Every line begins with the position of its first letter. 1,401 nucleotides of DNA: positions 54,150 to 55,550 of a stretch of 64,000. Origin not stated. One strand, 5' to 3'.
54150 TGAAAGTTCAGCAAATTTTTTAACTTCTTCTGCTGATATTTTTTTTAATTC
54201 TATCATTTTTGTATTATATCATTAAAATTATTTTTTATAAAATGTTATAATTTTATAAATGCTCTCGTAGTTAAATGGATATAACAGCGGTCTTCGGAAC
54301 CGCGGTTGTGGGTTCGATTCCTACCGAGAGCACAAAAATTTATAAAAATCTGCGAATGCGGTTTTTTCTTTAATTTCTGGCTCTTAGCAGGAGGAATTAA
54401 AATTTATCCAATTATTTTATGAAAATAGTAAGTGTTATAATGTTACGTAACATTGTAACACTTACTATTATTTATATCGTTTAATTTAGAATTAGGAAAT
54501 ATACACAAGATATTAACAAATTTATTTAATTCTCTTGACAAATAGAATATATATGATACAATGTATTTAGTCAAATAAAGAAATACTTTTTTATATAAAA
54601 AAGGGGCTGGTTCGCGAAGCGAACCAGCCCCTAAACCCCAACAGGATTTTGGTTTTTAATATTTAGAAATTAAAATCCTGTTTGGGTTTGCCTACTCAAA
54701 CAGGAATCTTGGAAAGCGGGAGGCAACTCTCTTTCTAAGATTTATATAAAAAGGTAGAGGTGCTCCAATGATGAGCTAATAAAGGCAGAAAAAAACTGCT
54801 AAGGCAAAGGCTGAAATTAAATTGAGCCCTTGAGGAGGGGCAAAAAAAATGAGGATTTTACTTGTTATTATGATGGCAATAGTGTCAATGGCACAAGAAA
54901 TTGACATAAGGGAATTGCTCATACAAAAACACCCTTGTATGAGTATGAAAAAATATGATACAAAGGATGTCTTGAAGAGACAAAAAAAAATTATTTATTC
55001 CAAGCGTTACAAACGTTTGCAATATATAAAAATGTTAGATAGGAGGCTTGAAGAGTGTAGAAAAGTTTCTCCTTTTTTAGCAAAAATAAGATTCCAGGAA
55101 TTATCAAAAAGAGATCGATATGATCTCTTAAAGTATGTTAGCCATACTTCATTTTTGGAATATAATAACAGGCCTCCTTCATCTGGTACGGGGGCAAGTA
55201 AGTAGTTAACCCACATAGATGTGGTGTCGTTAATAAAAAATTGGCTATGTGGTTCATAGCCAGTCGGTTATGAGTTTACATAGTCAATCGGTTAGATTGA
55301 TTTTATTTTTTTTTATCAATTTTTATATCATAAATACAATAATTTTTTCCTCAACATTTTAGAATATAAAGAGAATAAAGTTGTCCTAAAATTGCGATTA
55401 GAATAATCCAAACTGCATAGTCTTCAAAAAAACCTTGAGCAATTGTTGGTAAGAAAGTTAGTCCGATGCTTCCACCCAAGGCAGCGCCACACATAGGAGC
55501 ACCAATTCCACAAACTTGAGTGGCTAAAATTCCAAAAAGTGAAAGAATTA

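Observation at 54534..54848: Two cassettes share a paralogous promoter and a long structured 5' leader RNA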

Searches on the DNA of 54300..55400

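Call 16: search_rna_families(source=window, start=54300, end=55400, threshold=evalue, max_evalue=10)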
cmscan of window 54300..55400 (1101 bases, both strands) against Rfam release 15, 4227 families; matches with E-value up to 10: 33.
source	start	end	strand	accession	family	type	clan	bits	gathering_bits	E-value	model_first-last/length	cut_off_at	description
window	54597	54744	-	RF00515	PyrR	Cis-reg;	-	33.4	54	0.016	1-115/115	no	PyrR binding site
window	54560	54713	-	RF02634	EF3314_EF3315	Gene; sRNA;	-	26.5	100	0.00092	1-141/141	no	Enterococcus sRNA EF3314_EF3315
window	54503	54632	+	RF01802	HSUR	Gene; snRNA;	-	24.7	50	3.1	1-123/123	no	Herpesvirus saimiri U RNA1/RNA2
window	54574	54751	-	RF02070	STnc300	Gene; sRNA;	-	23.4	80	1.8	1-159/159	no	Salmonella enterica sRNA STnc300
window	54554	54694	+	RF02414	rli60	Gene; sRNA;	-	23.4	60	2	1-191/191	no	Listeria sRNA rli60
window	54592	54739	-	RF00558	L20_leader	Cis-reg; leader;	-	23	58.7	0.068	1-127/127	no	Ribosomal protein L20 leader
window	54424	54469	+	RF03743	MIR7696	Gene; miRNA;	-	22.8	83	0.16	1-88/88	no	MIR7696 microRNA precursor family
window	54547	54678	+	RF01492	rli28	Gene; sRNA;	-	21.8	45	3.2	1-186/186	no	Listeria sRNA rli28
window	54427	54509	+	RF02934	caiA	Gene; sRNA;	-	21.2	55.5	0.94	1-78/78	no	caiA RNA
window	54543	54645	+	RF01584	snoR03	Gene; snRNA; snoRNA; HACA-box;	-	20.8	80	8.2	1-163/163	no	small nucleolar RNA snoR03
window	54635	54689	+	RF04106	mir-1303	Gene; miRNA;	-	20.4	107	0.61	1-85/85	no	mir-1303 microRNA precursor family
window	54747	54852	+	RF01871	MALAT1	Gene; lncRNA;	-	20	70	7.6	1-95/95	no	Metastasis associated lung adenocarcinoma transcript 1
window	54424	54469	+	RF04205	MIR2606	Gene; miRNA;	-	19.8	139.7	5.5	1-165/165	no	MIR2606 microRNA precursor family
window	54412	54483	+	RF04174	MIR4208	Gene; miRNA;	-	19.1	140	5.3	1-191/191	no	MIR4208 microRNA precursor family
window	54592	54638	-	RF00649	mir-128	Gene; miRNA;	-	19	49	0.16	1-83/83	no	mir-128 microRNA precursor family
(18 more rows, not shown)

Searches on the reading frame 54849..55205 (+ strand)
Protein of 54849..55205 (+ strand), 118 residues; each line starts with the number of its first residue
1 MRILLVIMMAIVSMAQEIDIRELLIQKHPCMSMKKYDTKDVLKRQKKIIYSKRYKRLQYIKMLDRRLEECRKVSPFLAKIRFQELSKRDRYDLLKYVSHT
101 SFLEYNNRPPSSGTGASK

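Call 18: search_protein_families(library=pfam, proteins=[window:54849-55205:+], max_evalue=0.1)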
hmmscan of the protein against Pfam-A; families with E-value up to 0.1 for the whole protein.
window:54849-55205:+ (118 aa): 1 family
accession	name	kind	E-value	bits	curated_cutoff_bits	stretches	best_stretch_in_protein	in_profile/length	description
PF08391.16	Ly49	-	0.096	13.6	31.5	0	5-72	23-92/119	Ly49-like protein, N-terminal region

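Call 22: find_encoding_contigs(protein=window:54849-55205:+, flank=10000, max_places=6)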
Protein window:54849-55205:+ (118 aa): no gene with exactly this product is on record in the collection.

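Call 24: find_homologous_proteins(query=window:54849-55202:+)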
Query window:54849-55202:+ (118 aa): 1 proteins with E <= 0.001 among 3 candidates.
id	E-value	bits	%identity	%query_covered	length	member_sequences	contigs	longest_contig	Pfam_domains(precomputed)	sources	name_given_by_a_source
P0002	4.0e-69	247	100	100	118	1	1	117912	-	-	-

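Call 53: search_protein_families(library=phrogs, proteins=[P0002], max_evalue=0.01)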
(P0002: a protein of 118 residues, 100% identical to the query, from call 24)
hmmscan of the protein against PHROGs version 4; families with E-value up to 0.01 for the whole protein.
P0002 (118 aa): 0 families
